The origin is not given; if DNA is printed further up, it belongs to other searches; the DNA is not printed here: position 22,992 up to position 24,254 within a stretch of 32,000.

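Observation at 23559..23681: C-X8-C ... H-X3-H ligand signature of Apd1/Aim32-type [2Fe-2S] proteins in a siderophore-operon gene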

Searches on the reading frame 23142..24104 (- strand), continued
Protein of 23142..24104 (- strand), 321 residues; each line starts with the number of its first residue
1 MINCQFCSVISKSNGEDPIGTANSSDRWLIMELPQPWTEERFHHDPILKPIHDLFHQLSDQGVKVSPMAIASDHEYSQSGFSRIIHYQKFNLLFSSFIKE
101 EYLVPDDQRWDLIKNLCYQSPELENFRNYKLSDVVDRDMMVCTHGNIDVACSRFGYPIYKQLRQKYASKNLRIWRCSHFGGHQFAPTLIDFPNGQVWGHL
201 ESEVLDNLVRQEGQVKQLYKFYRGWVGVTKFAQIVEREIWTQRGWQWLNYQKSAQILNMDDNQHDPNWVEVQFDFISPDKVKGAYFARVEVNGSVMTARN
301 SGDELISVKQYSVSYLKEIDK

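Call 64: get_annotated_region(hit=H26, flank=6000)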
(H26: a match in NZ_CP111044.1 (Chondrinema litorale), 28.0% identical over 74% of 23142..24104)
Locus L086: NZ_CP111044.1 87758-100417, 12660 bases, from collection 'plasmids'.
description: Chondrinema litorale strain WSW3-B12 plasmid unnamed2, complete sequence
organism: Chondrinema litorale (NCBI taxid 2994555)
taxonomy: Bacteria; Bacteroidota; Cytophagia; Cytophagales; Flammeovirgaceae; Chondrinema; Chondrinema litorale
host: -; source: Seaweed,red alga; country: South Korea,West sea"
typing (MOB-suite, as given by PLSDB): non-mobilizable
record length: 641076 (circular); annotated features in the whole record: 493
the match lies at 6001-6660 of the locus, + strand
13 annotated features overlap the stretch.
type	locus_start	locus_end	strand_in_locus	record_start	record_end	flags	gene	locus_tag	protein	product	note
CDS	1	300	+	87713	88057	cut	-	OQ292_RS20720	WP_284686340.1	hypothetical protein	-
CDS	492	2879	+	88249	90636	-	-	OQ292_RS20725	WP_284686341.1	TonB-dependent receptor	GO:0015891 - siderophore transport [Evidence IEA]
CDS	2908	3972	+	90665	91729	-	-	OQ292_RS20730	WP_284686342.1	iron ABC transporter permease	GO:0006826 - iron ion transport [Evidence IEA]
CDS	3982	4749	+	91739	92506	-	-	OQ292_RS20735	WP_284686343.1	ABC transporter ATP-binding protein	-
CDS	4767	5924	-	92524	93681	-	-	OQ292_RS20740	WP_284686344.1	ABC transporter substrate-binding protein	-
CDS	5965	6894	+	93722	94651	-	-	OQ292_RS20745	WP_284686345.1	sucrase ferredoxin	-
CDS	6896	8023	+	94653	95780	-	chrA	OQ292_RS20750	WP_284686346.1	chromate efflux transporter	GO:0015703 - chromate transport [Evidence IEA]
CDS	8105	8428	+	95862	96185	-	-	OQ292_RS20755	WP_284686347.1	DUF3817 domain-containing protein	-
CDS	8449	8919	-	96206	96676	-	-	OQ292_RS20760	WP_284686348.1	energy transducer TonB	GO:0055085 - transmembrane transport [Evidence IEA]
CDS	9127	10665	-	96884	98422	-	-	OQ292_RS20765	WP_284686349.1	DNRLRE domain-containing protein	-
CDS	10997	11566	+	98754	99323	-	-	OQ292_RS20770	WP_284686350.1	RNA polymerase sigma factor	GO:0006352 - DNA-templated transcription initiation [Evidence IEA]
CDS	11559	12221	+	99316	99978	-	-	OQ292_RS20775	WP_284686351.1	hypothetical protein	-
CDS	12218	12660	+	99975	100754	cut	-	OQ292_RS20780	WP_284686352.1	hypothetical protein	-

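Call 65: get_annotated_region(hit=H28, flank=6000)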
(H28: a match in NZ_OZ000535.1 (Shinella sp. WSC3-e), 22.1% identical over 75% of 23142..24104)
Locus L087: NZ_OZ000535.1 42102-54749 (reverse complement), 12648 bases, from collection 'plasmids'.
description: Shinella sp. WSC3-e isolate ena-SAMPLE-TAB-28-07-2022-10:23:51:176-5823 plasmid peSHIWSC3, complete sequence
organism: Shinella sp. WSC3-e (NCBI taxid 3113208)
taxonomy: Bacteria; Pseudomonadota; Alphaproteobacteria; Hyphomicrobiales; Rhizobiaceae; Shinella; Shinella sp. WSC3-e
host: -; source: -; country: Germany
typing (MOB-suite, as given by PLSDB): non-mobilizable
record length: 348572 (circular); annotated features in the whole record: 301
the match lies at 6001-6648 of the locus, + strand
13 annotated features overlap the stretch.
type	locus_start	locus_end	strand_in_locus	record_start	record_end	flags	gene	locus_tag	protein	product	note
CDS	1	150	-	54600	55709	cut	-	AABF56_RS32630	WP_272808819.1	phytanoyl-CoA dioxygenase family protein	-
CDS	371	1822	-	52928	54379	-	-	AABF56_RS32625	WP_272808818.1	amidase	-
CDS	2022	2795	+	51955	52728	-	-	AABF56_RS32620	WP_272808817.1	LuxR C-terminal-related transcriptional regulator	GO:0006355 - regulation of DNA-templated transcription [Evidence IEA]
CDS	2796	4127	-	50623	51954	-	-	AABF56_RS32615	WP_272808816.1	APC family permease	-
CDS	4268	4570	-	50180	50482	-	-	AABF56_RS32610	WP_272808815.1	hypothetical protein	-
CDS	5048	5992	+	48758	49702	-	-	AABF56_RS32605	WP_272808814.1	GntR family transcriptional regulator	-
CDS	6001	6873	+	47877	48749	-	-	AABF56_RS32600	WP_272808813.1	sucrase ferredoxin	-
CDS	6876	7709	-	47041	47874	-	-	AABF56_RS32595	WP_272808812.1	alpha/beta hydrolase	-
CDS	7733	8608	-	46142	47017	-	-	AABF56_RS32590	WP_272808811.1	N-formylglutamate amidohydrolase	-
CDS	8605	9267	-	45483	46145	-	-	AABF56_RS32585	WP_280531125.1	RraA family protein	-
CDS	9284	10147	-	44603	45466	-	-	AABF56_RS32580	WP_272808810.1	creatininase family protein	-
CDS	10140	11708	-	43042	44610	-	-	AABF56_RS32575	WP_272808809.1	serine hydrolase domain-containing protein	-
CDS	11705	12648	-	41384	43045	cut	-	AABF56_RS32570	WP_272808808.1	ABC transporter ATP-binding protein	-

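Call 66: get_annotated_region(hit=H32, flank=6000)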
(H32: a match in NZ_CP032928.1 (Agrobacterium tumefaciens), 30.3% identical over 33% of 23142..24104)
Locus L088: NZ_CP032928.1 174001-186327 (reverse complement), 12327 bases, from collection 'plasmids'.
description: Agrobacterium tumefaciens strain 1D1460 plasmid pAt1D1460, complete sequence
organism: Agrobacterium tumefaciens (NCBI taxid 358)
taxonomy: Bacteria; Pseudomonadota; Alphaproteobacteria; Hyphomicrobiales; Rhizobiaceae; Agrobacterium; Agrobacterium tumefaciens
host: -; source: Rubus sp.; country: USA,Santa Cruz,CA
typing (MOB-suite, as given by PLSDB): non-mobilizable; mating-pair formation MPF_T
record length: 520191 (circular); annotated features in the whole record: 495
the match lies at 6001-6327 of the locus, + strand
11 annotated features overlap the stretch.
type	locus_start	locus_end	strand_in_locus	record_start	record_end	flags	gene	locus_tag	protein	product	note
CDS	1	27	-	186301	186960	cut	-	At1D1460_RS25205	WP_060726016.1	response regulator transcription factor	GO:0000160 - phosphorelay signal transduction system [Evidence IEA]; GO:0006355 - regulation of DNA-templated ...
CDS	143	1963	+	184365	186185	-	dsbD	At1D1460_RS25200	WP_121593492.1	protein-disulfide reductase DsbD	-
CDS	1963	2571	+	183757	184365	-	-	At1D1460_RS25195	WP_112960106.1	DsbA family protein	-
CDS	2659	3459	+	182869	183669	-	dsbG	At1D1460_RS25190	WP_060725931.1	thiol:disulfide interchange protein DsbG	-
CDS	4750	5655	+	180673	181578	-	-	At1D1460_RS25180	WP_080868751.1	GntR family transcriptional regulator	-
CDS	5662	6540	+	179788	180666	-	-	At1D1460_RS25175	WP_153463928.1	sucrase ferredoxin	-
CDS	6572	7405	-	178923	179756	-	-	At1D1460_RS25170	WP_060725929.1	hydrolase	-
CDS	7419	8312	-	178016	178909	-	-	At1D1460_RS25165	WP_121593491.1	N-formylglutamate amidohydrolase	-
CDS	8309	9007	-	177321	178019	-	-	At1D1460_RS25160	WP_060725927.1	4-hydroxy-4-methyl-2-oxoglutarate aldolase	-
CDS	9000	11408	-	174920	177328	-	-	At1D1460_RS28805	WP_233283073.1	creatininase family protein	-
CDS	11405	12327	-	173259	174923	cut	-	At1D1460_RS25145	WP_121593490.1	ABC transporter ATP-binding protein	-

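Call 76: search_protein_families(library=pfam, proteins=[L083:8983-10068:+, L084:7965-8912:+, L037:9971-10999:+, L086:5965-6891:+], max_evalue=0.001)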
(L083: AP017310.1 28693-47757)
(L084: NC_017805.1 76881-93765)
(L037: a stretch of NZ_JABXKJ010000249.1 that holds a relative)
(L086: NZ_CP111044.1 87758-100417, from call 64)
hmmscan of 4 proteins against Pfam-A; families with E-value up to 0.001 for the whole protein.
L083:8983-10068:+ (362 aa): 1 family
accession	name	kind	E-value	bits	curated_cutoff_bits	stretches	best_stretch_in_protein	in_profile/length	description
PF06999.17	Suc_Fer-like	-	2.9e-30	106.2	34.9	1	25-236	2-190/191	Sucrase/ferredoxin-like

L084:7965-8912:+ (316 aa): 1 family
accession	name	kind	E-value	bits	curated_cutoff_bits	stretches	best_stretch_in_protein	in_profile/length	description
PF06999.17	Suc_Fer-like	-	4.9e-13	50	34.9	1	121-217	84-181/191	Sucrase/ferredoxin-like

L037:9971-10999:+ (343 aa): 1 family
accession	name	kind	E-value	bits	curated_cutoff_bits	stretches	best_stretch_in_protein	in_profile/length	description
PF06999.17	Suc_Fer-like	-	1.1e-30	107.6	34.9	1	29-241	2-190/191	Sucrase/ferredoxin-like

L086:5965-6891:+ (309 aa): 1 family
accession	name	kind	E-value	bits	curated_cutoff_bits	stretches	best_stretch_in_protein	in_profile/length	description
PF06999.17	Suc_Fer-like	-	2.6e-20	73.8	34.9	1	33-220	4-191/191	Sucrase/ferredoxin-like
